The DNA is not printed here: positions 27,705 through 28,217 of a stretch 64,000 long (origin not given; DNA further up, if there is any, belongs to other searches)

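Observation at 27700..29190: Low-GC islet with a winged-helix-HNH endonuclease, a co-transcribed 70-aa ORF, and a decayed methyltransferase gene. It may be a degraded or remodelled restriction/defence locus.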

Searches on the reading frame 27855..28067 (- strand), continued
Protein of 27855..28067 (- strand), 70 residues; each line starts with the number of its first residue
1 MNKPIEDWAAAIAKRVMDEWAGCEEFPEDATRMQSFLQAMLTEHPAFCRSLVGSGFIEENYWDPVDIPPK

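Call 71: find_encoding_contigs(protein=P0132, flank=3000, max_places=2)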
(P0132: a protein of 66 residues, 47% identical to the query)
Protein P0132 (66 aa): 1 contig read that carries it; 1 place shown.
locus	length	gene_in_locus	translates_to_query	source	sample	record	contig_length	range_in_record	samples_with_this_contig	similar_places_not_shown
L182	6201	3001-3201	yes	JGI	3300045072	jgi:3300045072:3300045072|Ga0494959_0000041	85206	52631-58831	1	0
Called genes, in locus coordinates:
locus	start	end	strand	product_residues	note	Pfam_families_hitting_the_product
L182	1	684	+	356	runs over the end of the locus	PF00072:Response_reg, PF13487:HD_5, PF01966:HD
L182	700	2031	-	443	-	PF01595:CNNM, PF00571:CBS, PF03471:CorC_HlyC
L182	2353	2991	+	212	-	PF17726:DpnI_C, PF01844:HNH (weak)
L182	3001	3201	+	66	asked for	-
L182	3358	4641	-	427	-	PF03952:Enolase_N, PF00113:Enolase_C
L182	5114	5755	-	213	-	-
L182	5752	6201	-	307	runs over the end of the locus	PF08713:DNA_alkylation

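Call 97: search_protein_representatives(alignment_id=A3)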
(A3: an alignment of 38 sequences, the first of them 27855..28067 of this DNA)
Query: 38 sequences, 66 profile positions. Proteins with E-value up to 0.001 (for the whole library): 170; up to 1e-10: 83; up to 1e-30: 0. The best 150 are listed.
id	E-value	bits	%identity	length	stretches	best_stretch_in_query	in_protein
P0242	3.3e-28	113.3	-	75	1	1-63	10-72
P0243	6.1e-28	112.4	-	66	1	2-63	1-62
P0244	1.3e-25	105.0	-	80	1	3-64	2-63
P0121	5.4e-25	103.0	-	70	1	1-65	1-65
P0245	1.3e-24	101.7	-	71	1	4-65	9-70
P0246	3.4e-24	100.5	-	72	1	6-65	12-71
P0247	1.5e-23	98.4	-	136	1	5-64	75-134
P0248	3.9e-23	97.1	-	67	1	4-62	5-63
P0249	5.9e-23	96.5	-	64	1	3-65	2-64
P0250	8.4e-23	96.0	-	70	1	4-65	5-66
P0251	2.6e-21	91.2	-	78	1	6-64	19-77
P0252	8.0e-21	89.6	-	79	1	3-65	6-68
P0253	9.4e-21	89.4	-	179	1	5-65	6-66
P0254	4.6e-20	87.2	-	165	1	3-64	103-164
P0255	4.9e-20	87.1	-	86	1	19-65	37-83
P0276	3.5e-16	74.8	-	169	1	4-65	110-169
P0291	7.9e-14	67.2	-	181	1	7-65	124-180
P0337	5.6e-09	51.7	-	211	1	4-65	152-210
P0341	9.9e-09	50.9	-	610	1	3-64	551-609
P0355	1.8e-07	46.9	-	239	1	6-63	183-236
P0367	9.7e-07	44.5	-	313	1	4-63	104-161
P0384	9.2e-06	41.4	-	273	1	5-65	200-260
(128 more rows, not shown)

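Call 98: search_protein_families(library=pfam, proteins=[P0247, P0254, P0276, P0291, P0337, P0355, P0384, P0341, P0253, P0367], max_evalue=0.01)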
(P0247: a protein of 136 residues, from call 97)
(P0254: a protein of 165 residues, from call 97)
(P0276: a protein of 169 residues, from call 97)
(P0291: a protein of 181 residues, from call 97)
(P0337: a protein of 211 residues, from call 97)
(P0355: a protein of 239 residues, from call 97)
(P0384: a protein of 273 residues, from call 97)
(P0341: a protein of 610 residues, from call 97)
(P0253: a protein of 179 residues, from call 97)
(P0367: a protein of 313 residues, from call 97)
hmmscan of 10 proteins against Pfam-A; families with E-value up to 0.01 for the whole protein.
P0247 (136 aa): 0 families

P0254 (165 aa): 2 families
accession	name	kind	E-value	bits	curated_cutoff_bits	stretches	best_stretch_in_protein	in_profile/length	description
PF13443.12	HTH_26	-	0.0043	17.7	22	1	36-86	4-55/63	Cro/C1-type HTH DNA-binding domain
PF01381.28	HTH_3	-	0.0056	17.1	23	0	35-85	2-52/55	Helix-turn-helix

P0276 (169 aa): 0 families

P0291 (181 aa): 0 families

P0337 (211 aa): 1 family
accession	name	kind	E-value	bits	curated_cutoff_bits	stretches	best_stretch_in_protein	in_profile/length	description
PF03031.24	NIF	-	0.0022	18.1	21.8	1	8-59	5-69/160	NLI interacting factor-like phosphatase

P0355 (239 aa): 0 families

P0384 (273 aa): 0 families

P0341 (610 aa): 1 family
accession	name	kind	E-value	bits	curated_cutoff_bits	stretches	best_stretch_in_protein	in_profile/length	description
PF13589.12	HATPase_c_3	-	0.006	17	25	0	32-66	7-46/137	Histidine kinase-, DNA gyrase B-, and HSP90-like ATPase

P0253 (179 aa): 0 families

P0367 (313 aa): 0 families
